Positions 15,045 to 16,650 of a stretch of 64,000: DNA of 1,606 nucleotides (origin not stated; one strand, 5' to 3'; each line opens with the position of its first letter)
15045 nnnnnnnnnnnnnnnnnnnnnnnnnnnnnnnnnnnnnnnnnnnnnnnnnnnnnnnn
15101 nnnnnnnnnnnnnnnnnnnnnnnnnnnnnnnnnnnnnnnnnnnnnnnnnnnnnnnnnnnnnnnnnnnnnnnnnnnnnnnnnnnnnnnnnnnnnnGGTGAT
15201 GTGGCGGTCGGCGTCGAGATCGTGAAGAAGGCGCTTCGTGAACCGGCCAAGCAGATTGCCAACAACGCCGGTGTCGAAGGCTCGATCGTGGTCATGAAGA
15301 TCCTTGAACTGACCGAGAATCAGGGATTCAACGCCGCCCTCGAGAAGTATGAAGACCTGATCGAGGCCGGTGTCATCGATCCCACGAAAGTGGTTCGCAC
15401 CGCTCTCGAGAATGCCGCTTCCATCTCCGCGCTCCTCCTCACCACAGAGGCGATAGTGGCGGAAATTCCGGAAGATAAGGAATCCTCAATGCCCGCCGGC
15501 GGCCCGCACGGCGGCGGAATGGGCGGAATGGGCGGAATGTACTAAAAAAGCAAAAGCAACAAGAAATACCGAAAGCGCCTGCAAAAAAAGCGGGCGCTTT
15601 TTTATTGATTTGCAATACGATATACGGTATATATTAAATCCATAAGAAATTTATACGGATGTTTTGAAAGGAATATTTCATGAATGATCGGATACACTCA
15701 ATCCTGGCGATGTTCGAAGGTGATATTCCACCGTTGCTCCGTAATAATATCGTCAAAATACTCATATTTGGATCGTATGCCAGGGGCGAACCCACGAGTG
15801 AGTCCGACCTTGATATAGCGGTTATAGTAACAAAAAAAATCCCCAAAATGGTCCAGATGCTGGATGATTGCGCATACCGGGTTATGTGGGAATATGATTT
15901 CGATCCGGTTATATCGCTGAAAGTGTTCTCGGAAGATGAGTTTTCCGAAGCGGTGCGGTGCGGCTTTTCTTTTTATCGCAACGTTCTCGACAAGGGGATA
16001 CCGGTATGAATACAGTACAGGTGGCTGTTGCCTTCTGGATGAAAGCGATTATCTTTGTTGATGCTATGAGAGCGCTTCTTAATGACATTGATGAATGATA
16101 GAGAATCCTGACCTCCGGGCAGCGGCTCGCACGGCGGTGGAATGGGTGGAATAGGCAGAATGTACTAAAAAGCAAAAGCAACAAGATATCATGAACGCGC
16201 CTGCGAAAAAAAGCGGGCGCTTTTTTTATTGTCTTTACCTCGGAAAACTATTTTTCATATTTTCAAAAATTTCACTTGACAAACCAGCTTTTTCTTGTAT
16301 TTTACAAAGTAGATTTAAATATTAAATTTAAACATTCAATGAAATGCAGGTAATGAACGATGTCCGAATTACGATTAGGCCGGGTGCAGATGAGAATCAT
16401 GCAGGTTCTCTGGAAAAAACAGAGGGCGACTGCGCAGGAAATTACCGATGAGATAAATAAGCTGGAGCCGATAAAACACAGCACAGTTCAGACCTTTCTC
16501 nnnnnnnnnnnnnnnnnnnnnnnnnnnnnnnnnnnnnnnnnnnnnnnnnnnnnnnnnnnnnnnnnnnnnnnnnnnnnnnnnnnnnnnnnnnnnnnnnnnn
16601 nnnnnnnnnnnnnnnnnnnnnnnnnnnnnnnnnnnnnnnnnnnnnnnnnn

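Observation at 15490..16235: MNT toxin-antitoxin-type cassette inserted behind groEL with a 110-bp duplication of the groEL 3' end and terminator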

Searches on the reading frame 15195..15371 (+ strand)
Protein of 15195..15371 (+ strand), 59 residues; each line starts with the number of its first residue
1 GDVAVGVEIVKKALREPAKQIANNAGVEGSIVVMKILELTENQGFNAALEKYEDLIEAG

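Call 24: find_related_loci(query=window:15195-15371:+, collection=genome_contigs, flank=5000)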
Query seq(59 aa) (59 aa) in genome_contigs; peptide patterns used: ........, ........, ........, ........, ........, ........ (x = any residue, [..] = any of these).
600 stretches matched a pattern (row limit reached: there are more); 137 encode a relative of the query (tblastn E <= 1e-3); the best 80 are kept; 80 distinct loci.
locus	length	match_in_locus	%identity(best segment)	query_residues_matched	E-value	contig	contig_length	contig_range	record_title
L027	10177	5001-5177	81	1-59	6e-28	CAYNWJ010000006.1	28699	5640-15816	MAG TPA_asm: uncultured bacterium isolate SRP141376_co4_255 genome assembly, contig: NODE_2981_length_28699_cov_3.687229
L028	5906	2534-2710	76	1-59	1e-26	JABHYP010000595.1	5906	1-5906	MAG: Candidatus Latescibacterota bacterium isolate SI047_bin62 k141_1154447, whole genome shotgun sequence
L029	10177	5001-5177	76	1-59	2e-26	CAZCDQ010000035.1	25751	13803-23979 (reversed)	MAG TPA_asm: uncultured bacterium isolate SRP141376_co4_299 genome assembly, contig: NODE_3434_length_25751_cov_4.958671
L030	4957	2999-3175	71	1-59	7e-25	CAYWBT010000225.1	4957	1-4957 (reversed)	MAG TPA_asm: uncultured bacterium isolate SRP178699_co2_98 genome assembly, contig: NODE_21471_length_4957_cov_4.683191,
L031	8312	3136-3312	61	1-59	9e-20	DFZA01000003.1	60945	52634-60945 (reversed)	MAG TPA_asm: Peptococcaceae bacterium UBA4068 UBA4068_contig_13312, whole genome shotgun sequence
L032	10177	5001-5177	61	1-59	2e-19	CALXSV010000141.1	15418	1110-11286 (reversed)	MAG: uncultured Clostridia bacterium isolate E12__bin57 genome assembly, contig: E12__k127_799475, whole genome shotgun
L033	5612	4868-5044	58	1-59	3e-19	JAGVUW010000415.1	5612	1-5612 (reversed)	MAG: Verrucomicrobia bacterium isolate WAS_Bin_35 WAS_Bin_35_scaffold_20130, whole genome shotgun sequence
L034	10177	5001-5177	61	1-59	4e-19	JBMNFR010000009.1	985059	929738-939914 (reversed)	MAG: Lentisphaeria bacterium isolate SBF912LR0HQ0165 contig_47018, whole genome shotgun sequence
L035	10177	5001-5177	63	1-59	4e-19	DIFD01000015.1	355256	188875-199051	MAG TPA_asm: Peptococcaceae bacterium UBA5757 UBA5757_contig_2872, whole genome shotgun sequence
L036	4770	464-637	59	2-59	1e-18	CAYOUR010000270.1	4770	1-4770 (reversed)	MAG TPA_asm: uncultured Lentisphaeraceae bacterium isolate SRP192927_co3_863 genome assembly, contig: NODE_53929_length_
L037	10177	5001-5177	54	1-59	3e-18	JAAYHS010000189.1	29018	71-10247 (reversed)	MAG: Bacillota bacterium isolate AS09scLD_40 332500_AS09, whole genome shotgun sequence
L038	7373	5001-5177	61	1-59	3e-18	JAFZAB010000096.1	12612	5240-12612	MAG: Victivallales bacterium isolate RGIG7578 Water_buffalos_Omasum-3__c319667, whole genome shotgun sequence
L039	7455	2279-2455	61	1-59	3e-18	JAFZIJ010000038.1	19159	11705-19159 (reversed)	MAG: Victivallales bacterium isolate RGIG7794 Water_buffalos_Reticulum-1__c146086, whole genome shotgun sequence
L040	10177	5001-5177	54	1-59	3e-18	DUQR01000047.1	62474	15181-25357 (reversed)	MAG TPA_asm: Bacillota bacterium isolate AS08sgBPME_427 295013_AS08, whole genome shotgun sequence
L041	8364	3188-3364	59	1-59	3e-18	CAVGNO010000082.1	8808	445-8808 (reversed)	Blautia faecis isolate H07647-L1_cleanbin_000043 genome assembly, contig: Spades_H07647-L1_contig_6119, whole genome sho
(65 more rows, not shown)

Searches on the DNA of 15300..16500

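Call 58: search_rna_families(source=window, start=15300, end=16500, threshold=evalue, max_evalue=1)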
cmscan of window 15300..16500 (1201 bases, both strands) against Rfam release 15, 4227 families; matches with E-value up to 1: 1.
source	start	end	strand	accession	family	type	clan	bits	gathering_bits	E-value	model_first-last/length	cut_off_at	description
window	15476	15609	+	RF02609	BSR0602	Gene; sRNA;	-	26.2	191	0.0015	1-169/169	no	Brucella sRNA 0602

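Call 60: search_rna_families(source=window, start=15400, end=16300, threshold=evalue, max_evalue=10, show_alignments=2)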
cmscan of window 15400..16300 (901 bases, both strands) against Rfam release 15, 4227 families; matches with E-value up to 10: 10.
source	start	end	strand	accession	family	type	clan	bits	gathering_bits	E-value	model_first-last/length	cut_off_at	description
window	15476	15609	+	RF02609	BSR0602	Gene; sRNA;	-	26.2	191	0.0011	1-169/169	no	Brucella sRNA 0602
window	16162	16232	+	RF02371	PyrG_leader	Cis-reg; leader;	-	24.5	65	0.95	1-78/78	no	PyrG leader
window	15539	15608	+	RF02371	PyrG_leader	Cis-reg; leader;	-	21.1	65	4.2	1-78/78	no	PyrG leader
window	16189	16282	-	RF02449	ncr1015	Gene; sRNA;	-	20.4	60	4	1-121/121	no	Bacillus sRNA ncr1015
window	15537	15610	+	RF02063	STnc350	Gene; sRNA;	-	16.3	60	4.5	1-68/68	no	Salmonella enterica sRNA STnc350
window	15551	15666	-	RF01459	rliE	Gene; sRNA;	-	16.3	90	5.6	78-199/222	no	Listeria sRNA rliE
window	16142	16226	+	RF00370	sroD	Gene; sRNA;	-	15.2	50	4.7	1-86/86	no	sroD RNA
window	15517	15603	+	RF00370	sroD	Gene; sRNA;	-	15.1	50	5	1-86/86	no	sroD RNA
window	15572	15629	-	RF02503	Atu_C9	Gene; sRNA;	-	12.2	40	0.97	130-192/192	no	Rhizobiales sRNA Atu_C9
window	16194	16277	-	RF02503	Atu_C9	Gene; sRNA;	-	11.2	40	1.9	112-192/192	no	Rhizobiales sRNA Atu_C9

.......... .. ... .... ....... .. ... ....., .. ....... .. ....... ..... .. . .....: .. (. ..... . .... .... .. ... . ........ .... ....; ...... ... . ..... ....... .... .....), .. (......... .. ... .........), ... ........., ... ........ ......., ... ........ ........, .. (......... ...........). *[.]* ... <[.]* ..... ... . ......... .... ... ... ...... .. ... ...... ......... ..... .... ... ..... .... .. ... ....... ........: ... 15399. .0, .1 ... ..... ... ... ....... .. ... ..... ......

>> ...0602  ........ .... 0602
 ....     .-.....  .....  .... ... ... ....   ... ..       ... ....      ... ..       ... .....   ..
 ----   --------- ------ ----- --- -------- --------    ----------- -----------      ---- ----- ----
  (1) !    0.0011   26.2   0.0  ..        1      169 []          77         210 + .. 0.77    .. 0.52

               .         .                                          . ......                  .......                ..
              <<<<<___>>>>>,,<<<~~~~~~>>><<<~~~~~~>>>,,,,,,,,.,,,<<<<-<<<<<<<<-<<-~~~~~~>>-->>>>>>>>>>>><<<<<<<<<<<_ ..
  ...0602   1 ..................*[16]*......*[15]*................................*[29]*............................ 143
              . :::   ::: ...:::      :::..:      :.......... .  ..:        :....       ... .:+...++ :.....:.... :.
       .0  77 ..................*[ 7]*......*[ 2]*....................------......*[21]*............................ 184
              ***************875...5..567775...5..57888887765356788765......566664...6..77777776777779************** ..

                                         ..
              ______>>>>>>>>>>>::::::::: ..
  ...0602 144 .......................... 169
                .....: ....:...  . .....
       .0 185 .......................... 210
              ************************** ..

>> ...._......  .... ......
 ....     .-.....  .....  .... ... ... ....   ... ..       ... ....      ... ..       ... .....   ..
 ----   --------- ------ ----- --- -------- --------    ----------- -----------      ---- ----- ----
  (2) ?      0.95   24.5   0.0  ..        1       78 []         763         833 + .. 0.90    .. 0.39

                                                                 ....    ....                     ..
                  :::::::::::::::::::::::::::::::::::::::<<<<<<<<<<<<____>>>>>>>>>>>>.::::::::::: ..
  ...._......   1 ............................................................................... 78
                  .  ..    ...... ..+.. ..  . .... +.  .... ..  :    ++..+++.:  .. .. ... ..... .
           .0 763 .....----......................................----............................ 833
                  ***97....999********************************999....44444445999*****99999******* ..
